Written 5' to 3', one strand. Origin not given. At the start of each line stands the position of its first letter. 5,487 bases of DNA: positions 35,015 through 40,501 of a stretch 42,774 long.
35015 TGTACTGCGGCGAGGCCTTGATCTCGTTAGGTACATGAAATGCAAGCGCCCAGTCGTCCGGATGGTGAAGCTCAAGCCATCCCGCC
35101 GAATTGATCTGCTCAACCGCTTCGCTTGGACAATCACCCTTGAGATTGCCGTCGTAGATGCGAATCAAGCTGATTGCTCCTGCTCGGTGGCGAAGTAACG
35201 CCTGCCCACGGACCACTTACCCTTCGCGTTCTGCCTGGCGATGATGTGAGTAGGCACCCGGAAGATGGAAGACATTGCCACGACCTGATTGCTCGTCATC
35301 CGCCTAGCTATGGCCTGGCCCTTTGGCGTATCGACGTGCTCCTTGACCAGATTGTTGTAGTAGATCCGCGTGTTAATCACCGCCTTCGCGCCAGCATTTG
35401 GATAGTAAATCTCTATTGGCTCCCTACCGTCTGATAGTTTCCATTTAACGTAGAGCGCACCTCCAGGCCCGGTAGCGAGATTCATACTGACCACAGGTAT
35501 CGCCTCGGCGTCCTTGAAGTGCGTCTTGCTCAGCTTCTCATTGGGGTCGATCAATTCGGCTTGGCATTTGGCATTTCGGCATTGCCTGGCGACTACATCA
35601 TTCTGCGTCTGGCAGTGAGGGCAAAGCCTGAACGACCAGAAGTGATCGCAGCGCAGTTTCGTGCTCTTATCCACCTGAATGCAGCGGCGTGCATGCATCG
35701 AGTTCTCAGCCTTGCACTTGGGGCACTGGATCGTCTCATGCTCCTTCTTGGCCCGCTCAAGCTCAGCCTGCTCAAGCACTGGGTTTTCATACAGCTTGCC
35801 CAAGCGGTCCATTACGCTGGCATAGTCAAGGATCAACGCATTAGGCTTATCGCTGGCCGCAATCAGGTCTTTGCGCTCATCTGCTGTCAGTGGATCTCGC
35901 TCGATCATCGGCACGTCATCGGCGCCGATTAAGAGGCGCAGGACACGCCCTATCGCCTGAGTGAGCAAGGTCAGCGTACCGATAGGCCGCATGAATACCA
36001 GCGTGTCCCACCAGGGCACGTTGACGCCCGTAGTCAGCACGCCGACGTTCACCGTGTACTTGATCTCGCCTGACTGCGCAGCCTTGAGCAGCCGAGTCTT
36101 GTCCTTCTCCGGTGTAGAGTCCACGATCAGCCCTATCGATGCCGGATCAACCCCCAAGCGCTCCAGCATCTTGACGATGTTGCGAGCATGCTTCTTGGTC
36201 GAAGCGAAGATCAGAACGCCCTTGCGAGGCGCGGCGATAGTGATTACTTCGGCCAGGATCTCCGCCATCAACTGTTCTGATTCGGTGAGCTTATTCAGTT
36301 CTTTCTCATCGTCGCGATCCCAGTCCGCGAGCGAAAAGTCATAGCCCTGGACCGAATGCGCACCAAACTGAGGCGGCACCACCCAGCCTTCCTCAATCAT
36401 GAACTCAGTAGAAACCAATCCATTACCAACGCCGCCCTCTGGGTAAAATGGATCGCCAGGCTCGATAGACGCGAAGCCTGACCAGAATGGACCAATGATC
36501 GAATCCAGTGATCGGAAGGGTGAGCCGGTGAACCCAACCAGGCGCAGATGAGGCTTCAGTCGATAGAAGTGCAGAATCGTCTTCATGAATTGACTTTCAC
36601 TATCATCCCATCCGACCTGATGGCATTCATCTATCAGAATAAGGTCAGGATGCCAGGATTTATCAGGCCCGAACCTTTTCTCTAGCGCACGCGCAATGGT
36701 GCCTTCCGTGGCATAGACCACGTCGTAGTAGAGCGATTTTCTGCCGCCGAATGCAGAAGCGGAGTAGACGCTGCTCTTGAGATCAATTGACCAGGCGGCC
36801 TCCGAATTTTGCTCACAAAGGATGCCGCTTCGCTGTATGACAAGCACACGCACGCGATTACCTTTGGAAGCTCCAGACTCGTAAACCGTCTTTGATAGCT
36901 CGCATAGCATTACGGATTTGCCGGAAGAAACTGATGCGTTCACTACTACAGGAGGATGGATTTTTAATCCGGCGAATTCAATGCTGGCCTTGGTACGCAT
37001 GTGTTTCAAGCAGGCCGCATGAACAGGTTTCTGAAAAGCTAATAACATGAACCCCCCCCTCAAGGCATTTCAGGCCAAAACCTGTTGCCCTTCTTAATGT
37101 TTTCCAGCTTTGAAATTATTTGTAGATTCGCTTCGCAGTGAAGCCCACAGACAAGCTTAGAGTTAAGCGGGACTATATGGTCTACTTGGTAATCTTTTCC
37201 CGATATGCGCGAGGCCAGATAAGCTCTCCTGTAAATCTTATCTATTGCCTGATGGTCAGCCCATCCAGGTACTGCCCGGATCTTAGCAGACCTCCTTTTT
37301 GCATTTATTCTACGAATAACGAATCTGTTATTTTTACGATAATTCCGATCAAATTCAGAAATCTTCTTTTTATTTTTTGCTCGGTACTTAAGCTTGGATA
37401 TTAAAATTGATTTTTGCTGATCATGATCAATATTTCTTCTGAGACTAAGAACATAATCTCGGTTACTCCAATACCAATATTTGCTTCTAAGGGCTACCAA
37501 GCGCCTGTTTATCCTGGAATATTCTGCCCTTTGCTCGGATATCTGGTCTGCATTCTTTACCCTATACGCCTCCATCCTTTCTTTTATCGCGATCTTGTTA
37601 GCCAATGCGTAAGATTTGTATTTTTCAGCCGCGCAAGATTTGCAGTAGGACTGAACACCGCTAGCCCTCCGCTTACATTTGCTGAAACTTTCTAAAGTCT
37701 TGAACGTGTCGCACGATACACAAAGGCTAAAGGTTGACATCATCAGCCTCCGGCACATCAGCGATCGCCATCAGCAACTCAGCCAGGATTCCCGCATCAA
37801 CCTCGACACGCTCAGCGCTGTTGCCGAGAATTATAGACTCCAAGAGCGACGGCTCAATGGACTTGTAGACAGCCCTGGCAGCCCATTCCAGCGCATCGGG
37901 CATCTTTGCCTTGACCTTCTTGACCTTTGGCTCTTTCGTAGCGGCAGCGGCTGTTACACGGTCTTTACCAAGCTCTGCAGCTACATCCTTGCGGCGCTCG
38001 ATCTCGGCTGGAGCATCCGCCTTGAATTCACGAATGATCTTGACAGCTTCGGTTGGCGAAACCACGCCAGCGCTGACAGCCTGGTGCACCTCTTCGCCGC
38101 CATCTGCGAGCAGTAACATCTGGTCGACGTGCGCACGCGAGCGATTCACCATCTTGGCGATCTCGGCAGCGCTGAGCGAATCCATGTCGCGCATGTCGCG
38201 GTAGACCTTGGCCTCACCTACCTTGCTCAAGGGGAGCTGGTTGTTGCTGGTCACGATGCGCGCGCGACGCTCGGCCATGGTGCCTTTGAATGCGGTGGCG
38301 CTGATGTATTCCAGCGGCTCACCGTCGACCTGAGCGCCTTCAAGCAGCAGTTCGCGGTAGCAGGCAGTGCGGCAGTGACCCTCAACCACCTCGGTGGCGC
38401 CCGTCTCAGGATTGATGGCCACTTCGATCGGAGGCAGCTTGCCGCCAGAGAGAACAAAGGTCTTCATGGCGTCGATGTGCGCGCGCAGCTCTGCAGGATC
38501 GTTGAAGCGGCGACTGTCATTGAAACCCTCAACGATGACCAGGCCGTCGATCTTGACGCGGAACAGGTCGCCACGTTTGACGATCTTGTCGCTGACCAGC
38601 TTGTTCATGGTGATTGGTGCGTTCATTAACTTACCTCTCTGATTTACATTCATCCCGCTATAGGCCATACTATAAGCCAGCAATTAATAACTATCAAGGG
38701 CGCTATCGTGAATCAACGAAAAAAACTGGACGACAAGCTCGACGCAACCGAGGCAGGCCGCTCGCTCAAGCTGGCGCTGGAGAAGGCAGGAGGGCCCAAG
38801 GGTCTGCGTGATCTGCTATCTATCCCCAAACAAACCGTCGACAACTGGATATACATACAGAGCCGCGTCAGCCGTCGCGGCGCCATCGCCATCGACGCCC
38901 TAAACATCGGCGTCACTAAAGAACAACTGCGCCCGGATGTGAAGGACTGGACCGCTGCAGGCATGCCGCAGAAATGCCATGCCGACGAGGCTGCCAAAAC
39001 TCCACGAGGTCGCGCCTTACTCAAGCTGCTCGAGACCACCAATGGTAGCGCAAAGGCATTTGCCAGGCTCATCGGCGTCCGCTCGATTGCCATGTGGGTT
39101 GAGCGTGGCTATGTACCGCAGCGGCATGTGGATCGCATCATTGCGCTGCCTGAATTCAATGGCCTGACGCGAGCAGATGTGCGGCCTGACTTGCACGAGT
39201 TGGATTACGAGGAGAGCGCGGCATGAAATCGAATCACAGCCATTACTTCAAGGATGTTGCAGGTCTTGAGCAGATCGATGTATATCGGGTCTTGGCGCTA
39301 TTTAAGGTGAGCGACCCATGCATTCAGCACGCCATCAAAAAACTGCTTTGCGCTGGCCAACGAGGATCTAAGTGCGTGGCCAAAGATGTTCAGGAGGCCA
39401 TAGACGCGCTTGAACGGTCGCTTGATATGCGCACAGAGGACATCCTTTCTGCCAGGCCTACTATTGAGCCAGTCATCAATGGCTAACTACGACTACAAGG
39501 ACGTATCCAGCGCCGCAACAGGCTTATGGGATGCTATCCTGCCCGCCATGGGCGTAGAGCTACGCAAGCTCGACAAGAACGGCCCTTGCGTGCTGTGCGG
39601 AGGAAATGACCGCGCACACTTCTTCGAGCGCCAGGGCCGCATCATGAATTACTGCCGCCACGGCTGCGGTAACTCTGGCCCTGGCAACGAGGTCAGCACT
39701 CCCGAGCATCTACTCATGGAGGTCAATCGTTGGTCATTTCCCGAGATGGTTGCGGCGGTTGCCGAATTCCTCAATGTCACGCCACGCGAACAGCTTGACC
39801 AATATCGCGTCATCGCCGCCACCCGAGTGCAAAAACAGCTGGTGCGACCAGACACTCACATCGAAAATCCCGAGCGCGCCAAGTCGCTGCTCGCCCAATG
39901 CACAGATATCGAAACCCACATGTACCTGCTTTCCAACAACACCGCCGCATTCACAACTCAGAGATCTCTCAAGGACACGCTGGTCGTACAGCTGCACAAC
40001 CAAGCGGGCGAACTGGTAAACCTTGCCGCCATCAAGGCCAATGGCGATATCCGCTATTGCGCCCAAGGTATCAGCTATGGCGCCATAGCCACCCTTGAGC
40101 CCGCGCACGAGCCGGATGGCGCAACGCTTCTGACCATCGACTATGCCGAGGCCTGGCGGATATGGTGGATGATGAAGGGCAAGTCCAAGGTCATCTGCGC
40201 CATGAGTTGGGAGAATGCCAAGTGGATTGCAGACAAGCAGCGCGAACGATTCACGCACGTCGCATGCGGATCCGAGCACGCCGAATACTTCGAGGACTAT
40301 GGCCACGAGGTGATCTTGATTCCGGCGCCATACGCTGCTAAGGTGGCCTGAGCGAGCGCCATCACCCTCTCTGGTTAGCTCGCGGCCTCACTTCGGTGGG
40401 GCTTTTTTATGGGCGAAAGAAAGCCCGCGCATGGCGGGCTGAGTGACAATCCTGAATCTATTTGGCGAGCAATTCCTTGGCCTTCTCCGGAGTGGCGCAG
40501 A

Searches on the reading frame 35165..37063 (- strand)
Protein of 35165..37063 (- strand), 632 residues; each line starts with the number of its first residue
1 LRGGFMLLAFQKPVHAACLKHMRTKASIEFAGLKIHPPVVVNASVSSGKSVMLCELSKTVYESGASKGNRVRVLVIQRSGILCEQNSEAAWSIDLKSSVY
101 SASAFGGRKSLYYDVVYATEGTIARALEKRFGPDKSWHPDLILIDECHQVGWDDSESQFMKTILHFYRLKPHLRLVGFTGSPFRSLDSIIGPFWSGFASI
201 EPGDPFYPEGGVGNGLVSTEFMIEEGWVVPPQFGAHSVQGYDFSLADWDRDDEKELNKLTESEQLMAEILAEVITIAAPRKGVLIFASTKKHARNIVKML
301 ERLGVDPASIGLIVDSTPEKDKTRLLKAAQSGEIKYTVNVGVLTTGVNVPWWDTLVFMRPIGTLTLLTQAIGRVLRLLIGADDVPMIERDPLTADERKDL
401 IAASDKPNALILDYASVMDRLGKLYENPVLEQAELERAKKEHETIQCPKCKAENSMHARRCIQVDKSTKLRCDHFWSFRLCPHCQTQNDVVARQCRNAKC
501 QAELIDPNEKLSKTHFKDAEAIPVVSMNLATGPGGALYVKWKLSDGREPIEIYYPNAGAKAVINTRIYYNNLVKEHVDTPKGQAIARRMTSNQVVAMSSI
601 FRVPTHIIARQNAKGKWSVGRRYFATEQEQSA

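Call 15: search_protein_families(library=pfam, proteins=[window:35165-37063:-], max_evalue=0.01)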
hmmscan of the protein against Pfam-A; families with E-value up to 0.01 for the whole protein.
window:35165-37063:- (632 aa): 5 families
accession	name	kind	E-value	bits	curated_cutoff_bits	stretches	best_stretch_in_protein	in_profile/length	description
PF00271.37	Helicase_C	-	1.6e-09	38.4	23.5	1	270-376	6-108/110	Helicase conserved C-terminal domain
PF04851.21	ResIII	-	1.9e-06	28.4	22.5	1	36-183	23-163/164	Type III restriction enzyme, res subunit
PF00270.35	DEAD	-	6.5e-06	26.4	26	1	39-187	17-165/167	DEAD/DEAH box helicase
PF14952.11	zf-tcix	-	0.00019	21.4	31.2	1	479-502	11-34/42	Putative treble-clef, zinc-finger, Zn-binding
PF13240.11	Zn_Ribbon_1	-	0.0053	17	25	0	481-497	2-18/23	zinc-ribbon domain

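Call 16: search_protein_families(library=phrogs, proteins=[window:35165-37063:-], max_evalue=0.01)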
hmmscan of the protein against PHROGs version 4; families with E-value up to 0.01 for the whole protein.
window:35165-37063:- (632 aa): 4 families
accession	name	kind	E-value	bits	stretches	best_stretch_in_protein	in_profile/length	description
phrog_16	-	DNA, RNA and nucleotide metabolism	2e-62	212.7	1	37-616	291-753/986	DNA helicase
phrog_9690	-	DNA, RNA and nucleotide metabolism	3e-10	40.6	1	216-377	97-256/306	DNA helicase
phrog_16694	-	unknown function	1.1e-07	31.3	1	260-377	539-660/1010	-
phrog_34481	-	unknown function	0.00031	21.6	1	36-117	50-123/132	-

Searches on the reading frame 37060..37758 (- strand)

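Call 15: search_protein_families(library=pfam, proteins=[window:37060-37758:-], max_evalue=0.01)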
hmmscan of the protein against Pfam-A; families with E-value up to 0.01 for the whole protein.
window:37060-37758:- (232 aa): 0 families

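Call 16: search_protein_families(library=phrogs, proteins=[window:37060-37758:-], max_evalue=0.01)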
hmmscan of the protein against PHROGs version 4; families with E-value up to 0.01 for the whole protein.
window:37060-37758:- (232 aa): 7 families
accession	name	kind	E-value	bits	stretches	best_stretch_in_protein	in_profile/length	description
phrog_26577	-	unknown function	4e-27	95.9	1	149-232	29-112/119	-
phrog_1035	-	DNA, RNA and nucleotide metabolism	1.2e-15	59.1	1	11-227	64-214/271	endonuclease VII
phrog_2340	-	DNA, RNA and nucleotide metabolism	2.4e-06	28.8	1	9-104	7-95/171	endonuclease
phrog_5558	-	moron, auxiliary metabolic gene and host takeover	0.00014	23.1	1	13-69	11-67/130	Lar-like restriction alleviation protein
phrog_2633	-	DNA, RNA and nucleotide metabolism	0.00032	21.9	1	11-69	14-71/142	endonuclease VII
phrog_3273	-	unknown function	0.0046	18.1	0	12-57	24-72/75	-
phrog_2255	-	DNA, RNA and nucleotide metabolism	0.0099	16.3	1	10-56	53-98/211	HNH endonuclease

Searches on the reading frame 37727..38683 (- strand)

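Call 7: search_protein_families(library=pfam, proteins=[window:37727-38683:-], max_evalue=0.01)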
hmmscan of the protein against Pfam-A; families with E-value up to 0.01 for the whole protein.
window:37727-38683:- (318 aa): 2 families
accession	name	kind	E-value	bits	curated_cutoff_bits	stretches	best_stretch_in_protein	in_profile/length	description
PF17762.8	HTH_ParB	-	6.5e-06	26.7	22.6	1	152-213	3-64/102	ParB HTH domain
PF08535.16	KorB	-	0.00035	20.9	22.3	1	171-248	5-79/89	KorB domain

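Call 8: search_protein_families(library=phrogs, proteins=[window:37727-38683:-], max_evalue=0.01)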
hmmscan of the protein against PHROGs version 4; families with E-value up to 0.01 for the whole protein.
window:37727-38683:- (318 aa): 2 families
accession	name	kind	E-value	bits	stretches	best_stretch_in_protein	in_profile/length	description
phrog_1033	-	DNA, RNA and nucleotide metabolism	1.9e-45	157.1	1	19-265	8-251/334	ParB-like partition protein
phrog_32069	-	DNA, RNA and nucleotide metabolism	1.9e-08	34.8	1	31-232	33-231/348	ParB-like partition protein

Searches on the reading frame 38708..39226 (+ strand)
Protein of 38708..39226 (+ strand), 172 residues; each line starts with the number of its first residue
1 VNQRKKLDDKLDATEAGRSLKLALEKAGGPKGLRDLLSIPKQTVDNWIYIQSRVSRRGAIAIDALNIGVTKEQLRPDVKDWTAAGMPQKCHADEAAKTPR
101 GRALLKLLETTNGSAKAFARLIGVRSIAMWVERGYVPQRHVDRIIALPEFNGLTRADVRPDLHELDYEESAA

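Call 15: search_protein_families(library=pfam, proteins=[window:38708-39226:+], max_evalue=0.01)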
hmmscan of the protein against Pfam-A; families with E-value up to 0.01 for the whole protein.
window:38708-39226:+ (172 aa): 1 family
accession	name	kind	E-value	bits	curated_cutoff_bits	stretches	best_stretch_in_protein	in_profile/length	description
PF15943.11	YdaS_toxin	-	7.6e-13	48.5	30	1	20-79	1-61/65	Bacterial toxin YdaS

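Call 16: search_protein_families(library=phrogs, proteins=[window:38708-39226:+], max_evalue=0.01)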
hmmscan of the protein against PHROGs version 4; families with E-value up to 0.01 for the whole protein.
window:38708-39226:+ (172 aa): 2 families
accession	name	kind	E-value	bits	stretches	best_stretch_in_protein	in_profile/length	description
phrog_35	-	transcription regulation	5.7e-09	37.3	1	20-91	78-150/181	transcriptional repressor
phrog_8008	-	DNA, RNA and nucleotide metabolism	0.0052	17.5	0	25-48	12-35/66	DNA binding protein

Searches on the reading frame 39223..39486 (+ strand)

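Call 15: search_protein_families(library=pfam, proteins=[window:39223-39486:+], max_evalue=0.01)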
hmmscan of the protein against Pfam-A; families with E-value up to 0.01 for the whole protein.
window:39223-39486:+ (87 aa): 0 families

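Call 16: search_protein_families(library=phrogs, proteins=[window:39223-39486:+], max_evalue=0.01)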
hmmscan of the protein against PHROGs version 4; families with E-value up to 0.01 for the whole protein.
window:39223-39486:+ (87 aa): 6 families
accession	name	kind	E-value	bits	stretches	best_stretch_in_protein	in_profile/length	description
phrog_2452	-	unknown function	2e-30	107.6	1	2-73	148-219/235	-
phrog_13223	-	unknown function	4.7e-27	96.1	1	3-73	170-240/243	-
phrog_17613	-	other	6.4e-12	46.9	1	14-68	180-238/246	ATPase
phrog_18443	-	unknown function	4.7e-11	43.6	1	18-72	197-251/253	-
phrog_23361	-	unknown function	3.1e-09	38.1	1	18-70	122-174/181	-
phrog_35158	-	unknown function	3.3e-08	34.4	1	7-66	147-205/209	-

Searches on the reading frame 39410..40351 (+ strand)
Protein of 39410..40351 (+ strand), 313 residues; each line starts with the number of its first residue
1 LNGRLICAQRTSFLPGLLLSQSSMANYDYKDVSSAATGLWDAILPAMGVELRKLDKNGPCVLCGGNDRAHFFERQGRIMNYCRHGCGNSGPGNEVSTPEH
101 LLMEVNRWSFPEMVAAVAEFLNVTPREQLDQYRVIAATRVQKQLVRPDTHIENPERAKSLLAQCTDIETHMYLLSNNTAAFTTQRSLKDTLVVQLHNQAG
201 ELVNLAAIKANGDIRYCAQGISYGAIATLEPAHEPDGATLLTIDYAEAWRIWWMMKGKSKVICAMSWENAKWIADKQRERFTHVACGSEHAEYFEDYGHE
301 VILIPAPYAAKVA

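Call 7: search_protein_families(library=pfam, proteins=[window:39410-40351:+], max_evalue=0.01)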
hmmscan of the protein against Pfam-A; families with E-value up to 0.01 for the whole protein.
window:39410-40351:+ (313 aa): 0 families

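Call 8: search_protein_families(library=phrogs, proteins=[window:39410-40351:+], max_evalue=0.01)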
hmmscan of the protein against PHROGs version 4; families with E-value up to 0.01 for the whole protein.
window:39410-40351:+ (313 aa): 3 families
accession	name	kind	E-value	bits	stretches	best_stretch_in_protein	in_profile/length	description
phrog_510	-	DNA, RNA and nucleotide metabolism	1.4e-24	87.8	1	21-298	7-304/667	DNA primase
phrog_2249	-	DNA, RNA and nucleotide metabolism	7e-09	35.9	1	43-271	3-239/802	DNA primase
phrog_25777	-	DNA, RNA and nucleotide metabolism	1.3e-07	31.1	1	36-92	48-104/907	DNA primase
